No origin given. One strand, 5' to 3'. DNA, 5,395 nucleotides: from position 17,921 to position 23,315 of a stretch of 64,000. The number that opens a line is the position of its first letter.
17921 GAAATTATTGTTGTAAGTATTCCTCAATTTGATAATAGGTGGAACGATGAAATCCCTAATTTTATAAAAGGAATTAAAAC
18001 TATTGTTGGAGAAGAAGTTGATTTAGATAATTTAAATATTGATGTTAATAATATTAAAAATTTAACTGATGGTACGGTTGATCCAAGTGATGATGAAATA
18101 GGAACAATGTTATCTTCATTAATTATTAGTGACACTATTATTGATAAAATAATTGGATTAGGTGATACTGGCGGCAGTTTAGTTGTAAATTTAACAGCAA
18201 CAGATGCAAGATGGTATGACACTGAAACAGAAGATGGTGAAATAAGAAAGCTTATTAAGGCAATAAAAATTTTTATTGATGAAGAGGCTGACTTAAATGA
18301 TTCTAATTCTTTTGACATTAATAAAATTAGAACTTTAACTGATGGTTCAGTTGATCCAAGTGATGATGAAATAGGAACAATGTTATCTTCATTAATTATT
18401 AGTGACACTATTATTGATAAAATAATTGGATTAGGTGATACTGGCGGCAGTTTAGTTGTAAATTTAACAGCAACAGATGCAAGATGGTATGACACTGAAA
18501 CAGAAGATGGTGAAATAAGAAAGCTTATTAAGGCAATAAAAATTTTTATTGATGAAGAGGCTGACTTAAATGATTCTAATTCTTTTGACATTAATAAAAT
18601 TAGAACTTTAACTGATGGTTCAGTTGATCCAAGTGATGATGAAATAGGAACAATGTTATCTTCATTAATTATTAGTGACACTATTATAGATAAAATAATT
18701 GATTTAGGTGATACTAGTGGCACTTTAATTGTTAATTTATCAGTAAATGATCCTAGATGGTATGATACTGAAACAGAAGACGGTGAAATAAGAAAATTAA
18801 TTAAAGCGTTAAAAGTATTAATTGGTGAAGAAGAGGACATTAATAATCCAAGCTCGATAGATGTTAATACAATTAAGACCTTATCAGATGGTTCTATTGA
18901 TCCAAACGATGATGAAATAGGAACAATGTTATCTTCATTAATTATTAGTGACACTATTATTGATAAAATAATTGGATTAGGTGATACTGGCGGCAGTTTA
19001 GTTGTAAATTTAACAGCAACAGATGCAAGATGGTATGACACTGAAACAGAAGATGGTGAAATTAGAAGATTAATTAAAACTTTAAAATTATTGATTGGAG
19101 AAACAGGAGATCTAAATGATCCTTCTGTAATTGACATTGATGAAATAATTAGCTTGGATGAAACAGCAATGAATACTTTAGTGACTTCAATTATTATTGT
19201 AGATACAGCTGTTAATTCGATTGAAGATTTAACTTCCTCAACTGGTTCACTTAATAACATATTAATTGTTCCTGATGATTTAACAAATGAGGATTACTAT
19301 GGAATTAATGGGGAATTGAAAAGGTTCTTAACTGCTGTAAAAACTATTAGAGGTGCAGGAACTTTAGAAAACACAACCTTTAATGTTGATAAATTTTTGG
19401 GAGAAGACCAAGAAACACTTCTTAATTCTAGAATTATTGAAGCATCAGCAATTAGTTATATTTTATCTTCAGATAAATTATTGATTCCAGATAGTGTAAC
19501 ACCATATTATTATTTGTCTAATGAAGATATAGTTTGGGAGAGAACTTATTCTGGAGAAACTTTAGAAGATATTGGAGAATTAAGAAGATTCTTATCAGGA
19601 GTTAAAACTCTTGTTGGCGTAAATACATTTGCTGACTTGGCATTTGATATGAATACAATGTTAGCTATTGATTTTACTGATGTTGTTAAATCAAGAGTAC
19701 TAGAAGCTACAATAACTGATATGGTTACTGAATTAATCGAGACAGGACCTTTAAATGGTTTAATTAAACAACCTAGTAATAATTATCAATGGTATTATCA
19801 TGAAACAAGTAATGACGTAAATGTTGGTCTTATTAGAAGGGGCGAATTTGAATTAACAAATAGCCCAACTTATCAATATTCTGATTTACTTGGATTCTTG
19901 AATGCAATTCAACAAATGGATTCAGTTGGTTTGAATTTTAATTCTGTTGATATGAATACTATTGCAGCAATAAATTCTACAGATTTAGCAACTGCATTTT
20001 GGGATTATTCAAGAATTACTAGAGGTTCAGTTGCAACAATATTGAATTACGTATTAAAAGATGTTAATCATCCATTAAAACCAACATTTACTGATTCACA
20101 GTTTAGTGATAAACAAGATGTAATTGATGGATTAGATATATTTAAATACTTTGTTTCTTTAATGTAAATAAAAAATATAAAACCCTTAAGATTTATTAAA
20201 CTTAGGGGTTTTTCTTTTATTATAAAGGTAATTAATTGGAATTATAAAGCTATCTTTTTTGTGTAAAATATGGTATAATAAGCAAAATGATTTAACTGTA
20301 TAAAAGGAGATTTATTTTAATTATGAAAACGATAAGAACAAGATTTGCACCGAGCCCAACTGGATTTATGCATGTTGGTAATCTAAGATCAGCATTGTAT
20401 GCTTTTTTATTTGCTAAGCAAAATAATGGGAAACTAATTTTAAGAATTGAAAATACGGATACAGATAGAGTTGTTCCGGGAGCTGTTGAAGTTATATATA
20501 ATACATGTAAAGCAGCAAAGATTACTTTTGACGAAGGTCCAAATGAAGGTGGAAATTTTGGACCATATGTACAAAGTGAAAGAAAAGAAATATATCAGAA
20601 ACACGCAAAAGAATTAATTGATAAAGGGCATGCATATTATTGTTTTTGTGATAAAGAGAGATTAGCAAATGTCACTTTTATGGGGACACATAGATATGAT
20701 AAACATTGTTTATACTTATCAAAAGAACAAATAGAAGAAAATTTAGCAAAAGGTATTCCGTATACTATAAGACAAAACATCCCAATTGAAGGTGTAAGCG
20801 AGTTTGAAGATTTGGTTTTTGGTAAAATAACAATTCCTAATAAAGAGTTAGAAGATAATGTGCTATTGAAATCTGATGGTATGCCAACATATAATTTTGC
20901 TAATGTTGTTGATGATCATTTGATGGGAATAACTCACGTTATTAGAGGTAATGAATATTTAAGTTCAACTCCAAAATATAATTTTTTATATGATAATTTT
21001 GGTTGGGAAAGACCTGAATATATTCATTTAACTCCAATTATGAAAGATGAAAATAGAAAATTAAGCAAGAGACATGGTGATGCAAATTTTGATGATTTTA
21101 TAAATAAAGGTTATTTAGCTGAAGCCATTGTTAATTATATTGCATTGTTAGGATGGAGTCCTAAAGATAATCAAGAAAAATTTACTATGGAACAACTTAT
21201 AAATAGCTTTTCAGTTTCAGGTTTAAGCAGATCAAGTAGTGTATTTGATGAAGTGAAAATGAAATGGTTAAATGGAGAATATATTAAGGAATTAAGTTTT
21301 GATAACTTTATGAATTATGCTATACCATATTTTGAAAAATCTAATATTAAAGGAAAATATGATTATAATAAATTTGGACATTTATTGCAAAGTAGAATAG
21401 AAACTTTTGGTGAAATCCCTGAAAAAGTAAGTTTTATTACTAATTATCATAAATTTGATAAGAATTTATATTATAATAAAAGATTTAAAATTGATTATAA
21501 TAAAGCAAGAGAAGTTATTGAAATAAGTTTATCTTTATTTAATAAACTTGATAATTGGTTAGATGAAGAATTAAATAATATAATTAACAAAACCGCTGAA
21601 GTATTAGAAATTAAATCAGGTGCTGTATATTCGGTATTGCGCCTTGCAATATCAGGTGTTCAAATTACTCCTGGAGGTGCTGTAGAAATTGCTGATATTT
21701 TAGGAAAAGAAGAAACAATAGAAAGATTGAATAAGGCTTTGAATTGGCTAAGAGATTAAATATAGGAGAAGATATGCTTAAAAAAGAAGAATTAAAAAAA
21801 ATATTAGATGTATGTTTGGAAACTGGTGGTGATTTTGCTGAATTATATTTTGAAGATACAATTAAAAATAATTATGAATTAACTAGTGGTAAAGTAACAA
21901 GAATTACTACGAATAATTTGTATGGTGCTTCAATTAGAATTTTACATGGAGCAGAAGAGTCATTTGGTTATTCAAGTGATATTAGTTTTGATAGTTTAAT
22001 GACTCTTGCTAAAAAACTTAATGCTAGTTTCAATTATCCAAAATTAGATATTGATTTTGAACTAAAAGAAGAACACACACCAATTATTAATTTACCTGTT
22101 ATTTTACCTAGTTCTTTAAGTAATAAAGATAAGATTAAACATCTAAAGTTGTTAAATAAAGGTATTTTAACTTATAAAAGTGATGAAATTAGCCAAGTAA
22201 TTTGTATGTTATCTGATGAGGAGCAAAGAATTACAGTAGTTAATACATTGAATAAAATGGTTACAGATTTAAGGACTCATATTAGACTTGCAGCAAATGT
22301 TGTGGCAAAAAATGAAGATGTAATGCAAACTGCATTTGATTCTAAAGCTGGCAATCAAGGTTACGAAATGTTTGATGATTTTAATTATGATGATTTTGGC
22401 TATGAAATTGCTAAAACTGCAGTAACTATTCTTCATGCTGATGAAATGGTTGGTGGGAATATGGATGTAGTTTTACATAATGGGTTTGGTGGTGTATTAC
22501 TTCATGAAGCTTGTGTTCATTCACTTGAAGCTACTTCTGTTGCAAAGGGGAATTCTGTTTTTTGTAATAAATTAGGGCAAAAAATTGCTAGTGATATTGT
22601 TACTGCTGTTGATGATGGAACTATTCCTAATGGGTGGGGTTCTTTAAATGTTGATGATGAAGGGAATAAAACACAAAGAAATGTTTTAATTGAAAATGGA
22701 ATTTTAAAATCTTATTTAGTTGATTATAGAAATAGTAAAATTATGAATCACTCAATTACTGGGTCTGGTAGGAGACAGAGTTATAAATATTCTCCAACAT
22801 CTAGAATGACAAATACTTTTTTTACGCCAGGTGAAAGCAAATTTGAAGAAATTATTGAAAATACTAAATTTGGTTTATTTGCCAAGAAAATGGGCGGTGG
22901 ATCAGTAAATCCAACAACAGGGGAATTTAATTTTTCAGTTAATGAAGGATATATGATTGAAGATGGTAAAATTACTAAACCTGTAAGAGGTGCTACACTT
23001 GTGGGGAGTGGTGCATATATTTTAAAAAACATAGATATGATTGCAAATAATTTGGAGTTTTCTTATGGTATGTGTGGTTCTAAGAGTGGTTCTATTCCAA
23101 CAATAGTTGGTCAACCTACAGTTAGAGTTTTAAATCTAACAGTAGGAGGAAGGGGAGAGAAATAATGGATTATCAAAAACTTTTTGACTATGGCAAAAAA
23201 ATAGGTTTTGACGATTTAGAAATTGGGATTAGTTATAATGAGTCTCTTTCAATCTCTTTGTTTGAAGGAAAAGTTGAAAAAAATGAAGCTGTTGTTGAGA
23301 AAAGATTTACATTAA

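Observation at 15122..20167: CvpA-family membrane domain fused to a 1.4-kaa acidic repeat domain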

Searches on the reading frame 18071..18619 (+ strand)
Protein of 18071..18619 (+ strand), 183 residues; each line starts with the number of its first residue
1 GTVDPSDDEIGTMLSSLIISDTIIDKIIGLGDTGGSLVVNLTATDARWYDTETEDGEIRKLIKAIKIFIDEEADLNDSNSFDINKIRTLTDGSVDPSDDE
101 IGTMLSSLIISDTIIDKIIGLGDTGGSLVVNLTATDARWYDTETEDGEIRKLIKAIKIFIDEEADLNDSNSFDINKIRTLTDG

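Call 43: predict_structure(alignment_id=A3)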
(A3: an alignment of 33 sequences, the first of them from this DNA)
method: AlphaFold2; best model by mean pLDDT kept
length: 183 residues; sequences in the alignment: 33
mean_pLDDT: 87.2   pTM: 0.84
mean pLDDT of the five models: 87.2, 82.1, 81.8, 75.1, 68.2
residues with pLDDT >= 90: 87; 70-90: 87; 50-70: 8; < 50: 1
segments of 3 or more residues with pLDDT < 50: none
pLDDT, mean of each block of 10 residues (from residue 1): 78 94 93 83 93 94 92 83 89 79 94 91 76 88 91 91 84 85 60
secondary structure, 60 per line:
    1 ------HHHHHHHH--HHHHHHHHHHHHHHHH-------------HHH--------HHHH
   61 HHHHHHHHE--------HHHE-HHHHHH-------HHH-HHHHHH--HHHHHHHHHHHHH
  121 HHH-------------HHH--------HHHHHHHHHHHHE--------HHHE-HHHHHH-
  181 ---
elements in order: H7-14 H17-32 H57-68 H83-88 H100-105 H108-123 H148-159 H174-179

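Call 51: fold_search(model_id=the predicted structure, library=pdb)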
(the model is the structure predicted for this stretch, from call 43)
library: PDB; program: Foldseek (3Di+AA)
matches with E <= 10: 0; with E <= 0.001: 0
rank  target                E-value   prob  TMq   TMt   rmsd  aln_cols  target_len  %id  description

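Call 53: search_solved_structures(query=A3, max_evalue=1)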
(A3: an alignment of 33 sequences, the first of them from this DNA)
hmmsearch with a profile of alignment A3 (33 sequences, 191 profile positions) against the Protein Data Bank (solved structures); distinct sequences matched with E-value up to 1: 15.
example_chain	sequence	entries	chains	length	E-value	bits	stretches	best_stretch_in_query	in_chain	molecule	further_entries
6vag_A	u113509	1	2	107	0.0049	19.6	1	61-127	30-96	Phosphoprotein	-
2f33_A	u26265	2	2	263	0.09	15.5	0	144-182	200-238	Calbindin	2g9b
2ggz_A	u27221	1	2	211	0.096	15.4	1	135-177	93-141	Guanylyl cyclase-activating protein 3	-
7a66_A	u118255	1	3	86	0.097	15.4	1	25-78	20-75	Pcc2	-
6fie_B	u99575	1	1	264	0.11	15.2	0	144-181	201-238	Calbindin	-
7a67_B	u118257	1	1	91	0.11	15.2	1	25-78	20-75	Pcc2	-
1lkj_A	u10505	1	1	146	0.21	14.3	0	131-176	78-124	Calmodulin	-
6oqq_B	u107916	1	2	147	0.22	14.2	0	131-176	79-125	Calmodulin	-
6v85_F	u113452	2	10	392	0.22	14.2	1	61-128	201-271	Phosphoprotein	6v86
1jc2_A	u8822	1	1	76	0.24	14.1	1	43-91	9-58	TROPONIN C, SKELETAL MUSCLE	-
2lhh_A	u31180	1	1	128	0.3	13.8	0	131-163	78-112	Calmodulin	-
2lhi_A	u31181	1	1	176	0.34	13.6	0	131-176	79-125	Calmodulin,Serine/threonine-protein phosphatase 2B catalytic subunit A1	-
6hcs_A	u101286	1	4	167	0.75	12.5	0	134-161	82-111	Calmodulin-1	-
4by4_A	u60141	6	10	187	0.89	12.2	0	141-175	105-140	FI18190P1 | CG5907-PA, ISOFORM A | FREQUENIN 2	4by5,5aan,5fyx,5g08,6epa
2hf5_A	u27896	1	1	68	0.99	12.1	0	133-161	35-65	Calmodulin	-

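Call 64: fold_search(model_id=the predicted structure, library=viral)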
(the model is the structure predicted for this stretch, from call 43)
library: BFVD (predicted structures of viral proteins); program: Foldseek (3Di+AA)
matches with E <= 10: 4; with E <= 0.001: 0
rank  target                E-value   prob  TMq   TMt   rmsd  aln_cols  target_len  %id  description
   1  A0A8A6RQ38            6.1e+00  0.03  0.14  0.09   9.1        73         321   16  RNA-directed RNA polymerase (Fragment) [Coleopteran tombus-related virus]
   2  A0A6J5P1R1            8.1e+00  0.02  0.14  0.21  15.5       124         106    7  Uncharacterized protein [uncultured Caudovirales phage]
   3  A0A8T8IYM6            9.1e+00  0.01  0.12  0.13  14.3       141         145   16  (no name in the UniProt tables at hand)
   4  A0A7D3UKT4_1          9.1e+00  0.01  0.14  0.04  16.9       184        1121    9  (no name in the UniProt tables at hand)

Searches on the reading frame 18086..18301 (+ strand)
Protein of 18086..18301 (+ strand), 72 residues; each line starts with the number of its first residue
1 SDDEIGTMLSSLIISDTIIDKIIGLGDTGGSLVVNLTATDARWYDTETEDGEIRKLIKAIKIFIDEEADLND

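Call 59: find_homologous_proteins(query=A4, max_evalue=0.001)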
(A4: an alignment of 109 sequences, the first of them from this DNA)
Query A4 (109 sequences) (72 aa, profile of the alignment): 1 proteins with E <= 0.001 among 767 candidates.
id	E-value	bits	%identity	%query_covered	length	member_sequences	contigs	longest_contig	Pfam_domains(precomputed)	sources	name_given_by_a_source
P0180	1.0e-11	62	-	-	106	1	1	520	-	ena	-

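Call 60: search_protein_families(library=pfam, alignment_id=A4, max_evalue=1)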
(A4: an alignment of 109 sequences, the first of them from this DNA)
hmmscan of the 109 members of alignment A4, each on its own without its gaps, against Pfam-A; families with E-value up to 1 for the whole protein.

A. member 1, seq(72 aa): 1 family
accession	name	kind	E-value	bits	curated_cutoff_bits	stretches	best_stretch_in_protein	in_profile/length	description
PF21799.2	MurD-like_N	-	0.034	14.9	27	1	22-64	5-49/88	Mur ligase MurD-like, N-terminal domain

B. families by the number of members that match (of 109 scanned): 44 families (the first 25 are shown)
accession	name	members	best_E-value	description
PF17412.7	VraX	1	0.00075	Family of unknown function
PF01740.26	STAS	1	0.0068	STAS domain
PF02002.24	TFIIE_alpha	1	0.0076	TFIIE alpha subunit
PF02434.22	Fringe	1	0.0086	Fringe-like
PF16976.10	RcpC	1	0.012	Flp pilus assembly protein RcpC/CpaB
PF01870.24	Hjc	1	0.018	Archaeal holliday junction resolvase (hjc)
PF14362.11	DUF4407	1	0.028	Domain of unknown function (DUF4407)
PF23400.1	CARF_Card1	1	0.033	Card1 CARF domain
PF21799.2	MurD-like_N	1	0.034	Mur ligase MurD-like, N-terminal domain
PF10161.14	DDDD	1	0.041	Putative mitochondrial precursor protein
PF10929.13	DUF2811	1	0.042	Protein of unknown function (DUF2811)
PF24170.1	Fn3-II_PB4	1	0.05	Straight fiber protein PB4 second Fn3-like domain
PF23119.1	CTE_TERT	1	0.051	Telomerase reverse transcriptase, CTE domain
PF24986.1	PRC_RimM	1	0.054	RimM PRC barrel domain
PF24693.1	DUF7660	1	0.057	Family of unknown function (DUF7660)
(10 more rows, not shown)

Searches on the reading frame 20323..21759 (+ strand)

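Call 6: search_protein_families(library=pfam, proteins=[window:20323-21759:+], max_evalue=0.01)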
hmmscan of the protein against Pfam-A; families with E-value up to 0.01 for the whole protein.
window:20323-21759:+ (478 aa): 2 families
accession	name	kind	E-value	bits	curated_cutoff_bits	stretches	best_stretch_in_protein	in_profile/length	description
PF00749.27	tRNA-synt_1c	-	9e-96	320.9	23.4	1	4-315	2-314/314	tRNA synthetases class I (E and Q), catalytic domain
PF19269.4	Anticodon_2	-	1.9e-27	96.8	23.6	1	329-473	2-141/141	Anticodon binding domain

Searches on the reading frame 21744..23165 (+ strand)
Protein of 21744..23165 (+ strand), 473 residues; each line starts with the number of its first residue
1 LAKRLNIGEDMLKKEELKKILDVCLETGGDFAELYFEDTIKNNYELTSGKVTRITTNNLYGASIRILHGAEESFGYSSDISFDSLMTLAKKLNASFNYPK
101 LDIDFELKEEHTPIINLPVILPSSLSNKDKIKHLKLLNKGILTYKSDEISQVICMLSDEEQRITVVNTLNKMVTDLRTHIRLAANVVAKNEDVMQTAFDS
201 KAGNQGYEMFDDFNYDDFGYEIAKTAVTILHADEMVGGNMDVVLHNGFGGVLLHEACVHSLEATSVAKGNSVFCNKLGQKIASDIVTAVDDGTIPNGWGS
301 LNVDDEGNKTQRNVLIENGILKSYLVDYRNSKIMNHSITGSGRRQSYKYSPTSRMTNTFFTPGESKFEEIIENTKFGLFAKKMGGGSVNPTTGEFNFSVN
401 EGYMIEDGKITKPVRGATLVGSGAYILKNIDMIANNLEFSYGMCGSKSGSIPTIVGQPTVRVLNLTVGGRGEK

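Call 6: search_protein_families(library=pfam, proteins=[window:21744-23165:+], max_evalue=0.01)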
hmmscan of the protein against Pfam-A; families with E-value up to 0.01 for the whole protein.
window:21744-23165:+ (473 aa): 3 families
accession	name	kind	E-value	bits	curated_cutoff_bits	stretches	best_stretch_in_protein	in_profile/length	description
PF19289.4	PmbA_TldD_3rd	-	2e-70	236.8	22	1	238-469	2-220/220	PmbA/TldA metallopeptidase C-terminal domain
PF19290.4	PmbA_TldD_2nd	-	1.6e-13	51.5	20.9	1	122-228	3-107/109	PmbA/TldA metallopeptidase central domain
PF01523.21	PmbA_TldD_1st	-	9.4e-08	32.5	20.9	1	32-91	1-60/65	PmbA/TldA metallopeptidase domain 1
